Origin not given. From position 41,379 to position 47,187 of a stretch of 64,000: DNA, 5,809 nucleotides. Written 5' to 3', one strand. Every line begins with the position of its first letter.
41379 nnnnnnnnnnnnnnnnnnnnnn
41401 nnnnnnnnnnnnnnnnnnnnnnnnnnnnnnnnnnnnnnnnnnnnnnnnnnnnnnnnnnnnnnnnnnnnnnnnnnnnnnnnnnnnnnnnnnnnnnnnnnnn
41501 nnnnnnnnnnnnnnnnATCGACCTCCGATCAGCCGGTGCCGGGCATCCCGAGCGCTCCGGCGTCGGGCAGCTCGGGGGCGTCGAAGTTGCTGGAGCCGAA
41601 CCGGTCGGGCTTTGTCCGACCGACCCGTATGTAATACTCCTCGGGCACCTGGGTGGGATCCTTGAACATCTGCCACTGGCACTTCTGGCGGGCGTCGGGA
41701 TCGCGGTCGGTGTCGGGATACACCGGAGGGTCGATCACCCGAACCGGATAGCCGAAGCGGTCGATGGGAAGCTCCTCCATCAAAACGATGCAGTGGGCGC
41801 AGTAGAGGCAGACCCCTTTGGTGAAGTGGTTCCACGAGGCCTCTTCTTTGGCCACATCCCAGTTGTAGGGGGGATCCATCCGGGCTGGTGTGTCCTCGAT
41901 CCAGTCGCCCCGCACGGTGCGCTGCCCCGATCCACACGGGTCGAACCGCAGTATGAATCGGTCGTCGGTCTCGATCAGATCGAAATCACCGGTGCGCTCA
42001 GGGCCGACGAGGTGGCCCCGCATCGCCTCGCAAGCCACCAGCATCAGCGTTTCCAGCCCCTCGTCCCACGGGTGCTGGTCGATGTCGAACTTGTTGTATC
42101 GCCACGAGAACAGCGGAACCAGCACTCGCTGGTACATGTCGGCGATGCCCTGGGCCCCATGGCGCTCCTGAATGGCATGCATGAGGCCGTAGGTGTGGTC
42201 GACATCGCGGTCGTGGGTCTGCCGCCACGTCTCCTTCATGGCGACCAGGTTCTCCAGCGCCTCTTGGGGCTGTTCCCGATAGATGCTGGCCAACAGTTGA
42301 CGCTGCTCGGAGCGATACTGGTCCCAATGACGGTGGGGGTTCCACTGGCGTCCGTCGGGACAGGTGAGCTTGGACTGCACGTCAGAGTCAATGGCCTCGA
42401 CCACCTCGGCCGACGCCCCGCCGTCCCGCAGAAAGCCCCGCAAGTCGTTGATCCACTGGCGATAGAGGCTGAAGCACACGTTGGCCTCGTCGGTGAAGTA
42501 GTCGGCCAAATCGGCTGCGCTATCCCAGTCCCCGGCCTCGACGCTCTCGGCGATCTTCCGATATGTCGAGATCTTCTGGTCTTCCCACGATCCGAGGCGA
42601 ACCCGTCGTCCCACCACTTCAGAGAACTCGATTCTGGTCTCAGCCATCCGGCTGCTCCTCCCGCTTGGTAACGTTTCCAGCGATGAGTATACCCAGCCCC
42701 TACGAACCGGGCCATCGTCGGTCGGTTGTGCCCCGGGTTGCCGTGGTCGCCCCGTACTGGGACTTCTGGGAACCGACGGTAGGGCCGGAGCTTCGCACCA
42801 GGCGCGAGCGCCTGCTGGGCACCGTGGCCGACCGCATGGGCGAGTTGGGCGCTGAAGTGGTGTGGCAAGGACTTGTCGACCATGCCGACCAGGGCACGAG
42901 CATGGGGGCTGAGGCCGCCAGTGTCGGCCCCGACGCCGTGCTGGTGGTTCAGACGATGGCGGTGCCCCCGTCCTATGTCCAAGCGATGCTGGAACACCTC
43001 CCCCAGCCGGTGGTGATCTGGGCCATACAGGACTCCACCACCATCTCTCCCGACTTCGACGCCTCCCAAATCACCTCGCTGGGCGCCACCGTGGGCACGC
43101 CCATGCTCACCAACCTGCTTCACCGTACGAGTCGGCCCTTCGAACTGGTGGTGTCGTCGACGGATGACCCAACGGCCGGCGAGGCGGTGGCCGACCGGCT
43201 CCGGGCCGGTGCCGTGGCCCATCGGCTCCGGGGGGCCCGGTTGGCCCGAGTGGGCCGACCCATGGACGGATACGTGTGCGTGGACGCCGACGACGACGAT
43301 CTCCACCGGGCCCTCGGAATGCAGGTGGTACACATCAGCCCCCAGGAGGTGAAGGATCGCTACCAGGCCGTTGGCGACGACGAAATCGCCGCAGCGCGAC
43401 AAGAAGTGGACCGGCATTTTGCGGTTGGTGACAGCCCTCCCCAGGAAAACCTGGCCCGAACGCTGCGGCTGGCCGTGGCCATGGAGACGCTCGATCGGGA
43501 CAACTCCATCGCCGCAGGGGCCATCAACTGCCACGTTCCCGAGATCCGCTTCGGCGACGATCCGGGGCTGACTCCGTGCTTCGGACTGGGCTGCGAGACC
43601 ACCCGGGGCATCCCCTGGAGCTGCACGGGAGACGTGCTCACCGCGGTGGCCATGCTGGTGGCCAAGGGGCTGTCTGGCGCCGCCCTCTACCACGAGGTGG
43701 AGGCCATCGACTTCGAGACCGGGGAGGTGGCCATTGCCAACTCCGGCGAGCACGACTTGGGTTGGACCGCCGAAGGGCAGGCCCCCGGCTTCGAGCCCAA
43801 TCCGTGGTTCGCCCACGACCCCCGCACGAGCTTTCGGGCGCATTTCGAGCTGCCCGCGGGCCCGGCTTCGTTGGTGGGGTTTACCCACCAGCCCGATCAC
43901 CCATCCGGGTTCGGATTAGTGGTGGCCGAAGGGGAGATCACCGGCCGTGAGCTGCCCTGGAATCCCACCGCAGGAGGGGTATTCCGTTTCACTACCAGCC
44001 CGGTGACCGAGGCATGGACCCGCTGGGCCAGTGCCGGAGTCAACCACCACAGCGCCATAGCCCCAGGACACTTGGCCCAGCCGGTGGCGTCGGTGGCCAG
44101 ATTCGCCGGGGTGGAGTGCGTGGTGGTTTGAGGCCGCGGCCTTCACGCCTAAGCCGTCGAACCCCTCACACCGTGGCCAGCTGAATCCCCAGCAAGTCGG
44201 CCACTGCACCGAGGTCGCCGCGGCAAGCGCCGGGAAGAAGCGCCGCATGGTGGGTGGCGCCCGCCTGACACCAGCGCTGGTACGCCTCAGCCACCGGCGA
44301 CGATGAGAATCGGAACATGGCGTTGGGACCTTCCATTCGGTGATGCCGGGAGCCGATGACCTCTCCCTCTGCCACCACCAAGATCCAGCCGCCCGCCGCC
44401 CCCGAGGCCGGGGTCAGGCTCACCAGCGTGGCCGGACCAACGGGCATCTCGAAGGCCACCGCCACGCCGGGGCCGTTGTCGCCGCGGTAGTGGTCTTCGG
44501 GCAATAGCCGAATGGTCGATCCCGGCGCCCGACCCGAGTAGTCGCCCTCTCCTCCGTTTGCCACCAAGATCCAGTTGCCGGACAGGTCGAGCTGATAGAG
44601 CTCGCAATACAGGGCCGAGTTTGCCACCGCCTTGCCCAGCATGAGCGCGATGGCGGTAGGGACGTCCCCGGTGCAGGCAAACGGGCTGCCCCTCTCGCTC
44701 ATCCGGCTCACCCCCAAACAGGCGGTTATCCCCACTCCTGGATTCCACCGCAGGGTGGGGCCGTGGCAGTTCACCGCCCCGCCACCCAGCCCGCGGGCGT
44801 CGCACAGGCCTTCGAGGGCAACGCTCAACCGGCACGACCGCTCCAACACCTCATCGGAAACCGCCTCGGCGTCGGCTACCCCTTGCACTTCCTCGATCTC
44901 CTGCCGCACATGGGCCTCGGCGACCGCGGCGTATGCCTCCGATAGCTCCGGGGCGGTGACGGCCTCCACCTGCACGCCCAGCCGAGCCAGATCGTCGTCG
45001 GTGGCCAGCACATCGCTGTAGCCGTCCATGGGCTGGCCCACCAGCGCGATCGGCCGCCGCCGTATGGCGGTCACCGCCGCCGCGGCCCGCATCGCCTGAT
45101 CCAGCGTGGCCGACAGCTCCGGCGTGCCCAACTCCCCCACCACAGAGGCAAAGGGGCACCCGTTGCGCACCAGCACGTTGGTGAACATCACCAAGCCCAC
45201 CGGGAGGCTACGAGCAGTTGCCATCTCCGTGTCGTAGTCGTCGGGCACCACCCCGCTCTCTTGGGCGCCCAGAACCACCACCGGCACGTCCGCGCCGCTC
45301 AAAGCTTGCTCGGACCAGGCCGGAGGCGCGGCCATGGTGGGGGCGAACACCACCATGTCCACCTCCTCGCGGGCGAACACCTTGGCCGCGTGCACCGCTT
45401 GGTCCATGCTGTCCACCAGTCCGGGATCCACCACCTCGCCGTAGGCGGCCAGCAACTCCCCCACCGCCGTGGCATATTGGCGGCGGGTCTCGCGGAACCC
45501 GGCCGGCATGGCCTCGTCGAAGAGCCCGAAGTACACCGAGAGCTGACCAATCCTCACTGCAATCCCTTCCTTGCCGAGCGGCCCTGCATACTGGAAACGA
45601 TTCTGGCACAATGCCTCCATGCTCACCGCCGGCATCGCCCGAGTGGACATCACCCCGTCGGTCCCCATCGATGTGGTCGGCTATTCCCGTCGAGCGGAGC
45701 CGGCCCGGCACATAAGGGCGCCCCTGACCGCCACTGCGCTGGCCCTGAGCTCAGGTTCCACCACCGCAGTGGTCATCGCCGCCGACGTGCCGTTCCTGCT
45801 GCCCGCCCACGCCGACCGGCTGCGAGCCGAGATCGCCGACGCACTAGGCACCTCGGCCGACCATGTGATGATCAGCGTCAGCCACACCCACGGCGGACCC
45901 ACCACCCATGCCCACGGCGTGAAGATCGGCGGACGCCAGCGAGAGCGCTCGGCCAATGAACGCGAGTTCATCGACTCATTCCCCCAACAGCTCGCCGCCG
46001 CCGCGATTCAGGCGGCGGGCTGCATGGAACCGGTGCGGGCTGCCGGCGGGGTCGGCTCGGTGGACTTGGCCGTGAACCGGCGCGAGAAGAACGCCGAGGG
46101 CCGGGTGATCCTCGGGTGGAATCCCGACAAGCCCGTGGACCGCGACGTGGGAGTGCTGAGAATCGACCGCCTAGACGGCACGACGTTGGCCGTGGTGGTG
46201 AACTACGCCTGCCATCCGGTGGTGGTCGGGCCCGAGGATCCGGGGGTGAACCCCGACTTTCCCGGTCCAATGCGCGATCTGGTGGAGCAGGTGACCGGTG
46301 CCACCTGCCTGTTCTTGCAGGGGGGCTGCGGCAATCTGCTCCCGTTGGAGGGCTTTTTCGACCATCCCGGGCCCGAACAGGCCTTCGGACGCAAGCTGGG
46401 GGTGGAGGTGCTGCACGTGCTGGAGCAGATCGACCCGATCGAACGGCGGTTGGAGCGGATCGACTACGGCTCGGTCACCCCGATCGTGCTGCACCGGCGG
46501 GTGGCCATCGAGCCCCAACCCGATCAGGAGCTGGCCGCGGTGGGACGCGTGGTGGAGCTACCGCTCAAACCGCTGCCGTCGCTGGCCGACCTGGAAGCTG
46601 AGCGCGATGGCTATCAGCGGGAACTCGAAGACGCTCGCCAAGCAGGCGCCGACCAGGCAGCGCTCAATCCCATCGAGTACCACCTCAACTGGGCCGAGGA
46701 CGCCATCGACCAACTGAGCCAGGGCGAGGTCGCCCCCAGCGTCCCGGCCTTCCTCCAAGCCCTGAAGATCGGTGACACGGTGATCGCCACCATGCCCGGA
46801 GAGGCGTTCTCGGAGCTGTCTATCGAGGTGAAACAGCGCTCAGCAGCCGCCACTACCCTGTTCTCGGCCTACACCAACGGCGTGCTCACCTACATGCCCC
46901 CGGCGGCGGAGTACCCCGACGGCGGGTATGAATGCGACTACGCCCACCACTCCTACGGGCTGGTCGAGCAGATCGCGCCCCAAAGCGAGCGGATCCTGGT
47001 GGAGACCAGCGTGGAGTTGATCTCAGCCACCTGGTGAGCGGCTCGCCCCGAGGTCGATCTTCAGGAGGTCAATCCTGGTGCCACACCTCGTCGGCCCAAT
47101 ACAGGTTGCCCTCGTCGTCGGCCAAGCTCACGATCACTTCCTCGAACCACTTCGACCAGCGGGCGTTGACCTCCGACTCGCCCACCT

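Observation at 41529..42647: Unrecognised Cys-rich 372-aa protein family (copy 1) heading an operon in the sugar island: possible new metallo- or Fe-S enzyme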

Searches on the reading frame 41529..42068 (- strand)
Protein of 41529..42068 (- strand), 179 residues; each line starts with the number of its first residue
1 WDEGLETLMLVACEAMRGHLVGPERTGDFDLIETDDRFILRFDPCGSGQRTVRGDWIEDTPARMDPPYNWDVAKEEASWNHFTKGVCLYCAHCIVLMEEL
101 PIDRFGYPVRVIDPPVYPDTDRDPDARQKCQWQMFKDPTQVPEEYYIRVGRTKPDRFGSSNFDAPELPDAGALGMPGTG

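Call 36: predict_structure(alignment_id=A2)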
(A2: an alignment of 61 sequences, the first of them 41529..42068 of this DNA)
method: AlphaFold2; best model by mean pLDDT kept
length: 179 residues; sequences in the alignment: 61
mean_pLDDT: 82.0   pTM: 0.74
mean pLDDT of the five models: 82.0, 81.2, 80.3, 75.1, 74.0
residues with pLDDT >= 90: 48; 70-90: 100; 50-70: 25; < 50: 6
segments of 3 or more residues with pLDDT < 50: 174-179
pLDDT, mean of each block of 10 residues (from residue 1): 77 77 70 94 72 86 91 89 88 87 88 84 84 91 90 87 67 49
secondary structure, 60 per line:
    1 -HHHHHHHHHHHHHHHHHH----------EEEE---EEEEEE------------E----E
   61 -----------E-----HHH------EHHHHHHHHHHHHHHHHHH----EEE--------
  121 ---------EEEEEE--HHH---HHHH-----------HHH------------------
elements in order: H2-19 E30-33 E37-42 H88-105 E110-112 E130-135 H144-147

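Call 39: fold_search(model_id=the predicted structure, library=pdb)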
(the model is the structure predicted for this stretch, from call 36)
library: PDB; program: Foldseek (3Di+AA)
matches with E <= 10: 72; with E <= 0.001: 0
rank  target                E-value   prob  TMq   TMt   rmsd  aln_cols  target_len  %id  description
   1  7ssj_A                2.0e+00  0.08  0.20  0.18   6.8       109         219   12  Crystal structure of the DesK-DesR complex in the phosphatase state (released 2022-11-16)
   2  8poc_A                2.3e+00  0.03  0.19  0.21  11.3       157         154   13  Cryo-EM structure of Dickeya dadantii BcsD (released 2023-12-20)
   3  7ssj_D                2.4e+00  0.10  0.22  0.18   7.3       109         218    8  Crystal structure of the DesK-DesR complex in the phosphatase state (released 2022-11-16)
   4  4kp4_A                2.4e+00  0.06  0.22  0.19  10.6       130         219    9  Deciphering cis-trans directionality and visualizing autophosphorylation in histidine kinases. (released 2014-02-12)
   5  8yhx_A                2.7e+00  0.03  0.15  0.06  14.3       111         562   11  Cryo-EM structure of the trimeric HerA (released 2024-11-06)
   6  4xpr                  2.7e+00  0.02  0.18  0.06  17.8       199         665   10  Crystal structure of the mutant D365A of Pedobacter saltans GH31 alpha-galactosidase (released 2015-05-20)
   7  6bdd                  3.1e+00  0.06  0.26  0.25   6.9       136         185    6  Crystal structure of Fe(II) unliganded H-NOX protein from K. algicida (released 2018-05-30)
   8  7ssj_C                3.1e+00  0.04  0.22  0.19  10.4       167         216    6  Crystal structure of the DesK-DesR complex in the phosphatase state (released 2022-11-16)
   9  2k8q_MODEL_1_A        3.3e+00  0.02  0.19  0.24  12.1       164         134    9  NMR Structure of Shq1p N-terminal domain (released 2009-05-05)
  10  3msh                  3.5e+00  0.07  0.15  0.23   7.3        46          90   20  Crystal structure of Hepatitis B X-Interacting Protein at high resolution (released 2010-11-10)
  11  8rkh_A                3.5e+00  0.06  0.18  0.15  10.7       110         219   12  Crystal structure of the ZP-N2 and ZP-N3 domains of mouse ZP2 (mZP2-N2N3) (released 2024-03-13)
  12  5eou_A                3.5e+00  0.01  0.12  0.08  18.4       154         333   10  Pseudomonas aeruginosa PilM:PilN1-12 bound to ATP (released 2016-04-27)
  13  8cht_B                3.7e+00  0.05  0.14  0.17   4.9        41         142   10  Crystal structure of human PURA (fragment Glu57-Glu212, PUR repeat I and II) (released 2024-02-21)
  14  2a0s_A                3.7e+00  0.05  0.11  0.12  11.8        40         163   18  Crystal structure of 6-pyruvoyl tetrahydropterin synthase (PTPS) from Plasmodium vivax at 2.2 A resolution (released 2005-07-26)
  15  3eud_B                4.0e+00  0.01  0.14  0.22  10.8       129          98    8  Structure of the CS domain of the essential H/ACA RNP assembly protein Shq1p (released 2008-11-18)
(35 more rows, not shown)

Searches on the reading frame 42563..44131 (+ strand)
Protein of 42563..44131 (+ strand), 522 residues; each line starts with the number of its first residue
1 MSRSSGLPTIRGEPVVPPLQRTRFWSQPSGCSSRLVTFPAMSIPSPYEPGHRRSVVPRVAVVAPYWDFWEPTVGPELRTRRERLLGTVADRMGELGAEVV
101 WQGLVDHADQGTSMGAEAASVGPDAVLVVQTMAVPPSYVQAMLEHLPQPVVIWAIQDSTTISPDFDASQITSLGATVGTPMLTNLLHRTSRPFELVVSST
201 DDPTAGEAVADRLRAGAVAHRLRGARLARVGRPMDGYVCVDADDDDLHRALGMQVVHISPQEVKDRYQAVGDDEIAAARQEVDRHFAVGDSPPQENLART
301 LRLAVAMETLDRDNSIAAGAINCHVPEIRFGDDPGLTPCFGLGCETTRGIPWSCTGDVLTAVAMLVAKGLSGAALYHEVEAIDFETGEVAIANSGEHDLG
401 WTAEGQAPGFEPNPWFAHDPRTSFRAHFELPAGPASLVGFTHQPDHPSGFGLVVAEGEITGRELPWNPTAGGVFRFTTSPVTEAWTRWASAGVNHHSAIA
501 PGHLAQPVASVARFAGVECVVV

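Call 10: search_protein_families(library=pfam, proteins=[window:42563-44131:+], max_evalue=0.001)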
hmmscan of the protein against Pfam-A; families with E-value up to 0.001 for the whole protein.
window:42563-44131:+ (522 aa): 1 family
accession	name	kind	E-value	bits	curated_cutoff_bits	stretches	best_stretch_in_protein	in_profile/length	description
PF11762.14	Arabinose_Iso_C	-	0.00012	22.2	25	1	422-518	50-144/144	L-arabinose isomerase C-terminal domain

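Call 49: search_solved_structures(query=window:42563-44131:+, max_evalue=0.01)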
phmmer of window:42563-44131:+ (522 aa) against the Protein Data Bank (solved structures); distinct sequences matched with E-value up to 0.01: 2.
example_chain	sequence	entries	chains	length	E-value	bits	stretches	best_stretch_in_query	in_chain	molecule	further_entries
9vf5_A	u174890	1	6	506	0.0045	18.8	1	194-500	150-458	L-arabinose isomerase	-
7cx7_A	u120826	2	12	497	0.0079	18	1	185-522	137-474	L-arabinose isomerase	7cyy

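Call 58: search_protein_families(library=ncbifam, proteins=[window:42563-44131:+], max_evalue=0.00001)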
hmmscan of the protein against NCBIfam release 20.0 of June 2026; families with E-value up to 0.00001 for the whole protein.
window:42563-44131:+ (522 aa): 2 families
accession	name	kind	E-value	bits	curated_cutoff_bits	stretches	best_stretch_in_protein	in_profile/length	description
NF048012.1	SlpQosIsomSftI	equivalog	3.6e-21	75.4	700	1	136-520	75-441/443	sulfoquinovose isomerase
NF002795.0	PRK02929.1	equivalog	1e-09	37.6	622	1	94-522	43-475/499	L-arabinose isomerase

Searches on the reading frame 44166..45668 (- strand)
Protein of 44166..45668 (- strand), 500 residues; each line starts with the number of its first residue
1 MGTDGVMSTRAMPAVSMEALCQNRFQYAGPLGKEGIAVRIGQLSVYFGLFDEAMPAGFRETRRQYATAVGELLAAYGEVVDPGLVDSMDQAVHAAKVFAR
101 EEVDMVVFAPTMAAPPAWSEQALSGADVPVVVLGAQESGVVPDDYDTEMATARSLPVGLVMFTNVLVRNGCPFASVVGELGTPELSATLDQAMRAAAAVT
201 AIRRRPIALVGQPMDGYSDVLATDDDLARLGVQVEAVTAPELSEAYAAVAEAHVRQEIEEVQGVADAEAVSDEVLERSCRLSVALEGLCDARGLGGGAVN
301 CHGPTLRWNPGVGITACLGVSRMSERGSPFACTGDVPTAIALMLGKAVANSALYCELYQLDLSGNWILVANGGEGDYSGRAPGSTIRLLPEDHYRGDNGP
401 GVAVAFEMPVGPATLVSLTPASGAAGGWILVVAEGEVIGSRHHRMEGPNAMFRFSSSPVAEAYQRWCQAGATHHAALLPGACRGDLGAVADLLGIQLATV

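Call 10: search_protein_families(library=pfam, proteins=[window:44166-45668:-], max_evalue=0.001)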
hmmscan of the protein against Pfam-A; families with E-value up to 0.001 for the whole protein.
window:44166-45668:- (500 aa): 1 family
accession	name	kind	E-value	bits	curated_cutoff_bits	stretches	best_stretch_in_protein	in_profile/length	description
PF11762.14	Arabinose_Iso_C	-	1.1e-06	28.8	25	1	355-495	5-143/144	L-arabinose isomerase C-terminal domain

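Call 58: search_protein_families(library=ncbifam, proteins=[window:44166-45668:-], max_evalue=0.00001)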
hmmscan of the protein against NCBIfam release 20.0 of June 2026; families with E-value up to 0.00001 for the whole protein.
window:44166-45668:- (500 aa): 2 families
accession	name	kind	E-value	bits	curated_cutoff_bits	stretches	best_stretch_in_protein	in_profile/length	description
NF048012.1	SlpQosIsomSftI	equivalog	6.2e-13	48.3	700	1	72-495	30-438/443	sulfoquinovose isomerase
NF002795.0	PRK02929.1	equivalog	1.1e-09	37.5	622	1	127-498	97-473/499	L-arabinose isomerase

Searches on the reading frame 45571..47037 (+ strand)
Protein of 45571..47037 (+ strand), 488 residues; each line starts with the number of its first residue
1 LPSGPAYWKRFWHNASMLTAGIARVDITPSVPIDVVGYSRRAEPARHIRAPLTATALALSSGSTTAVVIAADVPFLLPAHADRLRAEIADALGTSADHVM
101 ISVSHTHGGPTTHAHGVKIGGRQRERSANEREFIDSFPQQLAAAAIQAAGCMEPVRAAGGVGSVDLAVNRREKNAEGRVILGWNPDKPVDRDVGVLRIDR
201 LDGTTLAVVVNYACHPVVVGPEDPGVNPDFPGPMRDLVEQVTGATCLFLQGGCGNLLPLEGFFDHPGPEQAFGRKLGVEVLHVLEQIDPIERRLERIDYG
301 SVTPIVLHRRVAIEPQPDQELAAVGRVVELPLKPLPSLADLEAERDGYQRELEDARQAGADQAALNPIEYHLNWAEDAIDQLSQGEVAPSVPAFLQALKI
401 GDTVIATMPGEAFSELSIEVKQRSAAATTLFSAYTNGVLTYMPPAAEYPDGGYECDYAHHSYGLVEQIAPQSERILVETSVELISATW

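Call 10: search_protein_families(library=pfam, proteins=[window:45571-47037:+], max_evalue=0.001)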
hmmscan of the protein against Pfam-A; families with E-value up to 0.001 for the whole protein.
window:45571-47037:+ (488 aa): 1 family
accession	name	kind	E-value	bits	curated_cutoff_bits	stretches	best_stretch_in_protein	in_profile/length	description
PF04734.18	Ceramidase_alk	-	6e-07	28.9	32.1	1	20-239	3-227/509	Neutral/alkaline non-lysosomal ceramidase, N-terminal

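Call 58: search_protein_families(library=ncbifam, proteins=[window:45571-47037:+], max_evalue=0.00001)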
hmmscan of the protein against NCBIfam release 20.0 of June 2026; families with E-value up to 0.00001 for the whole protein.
window:45571-47037:+ (488 aa): 0 families
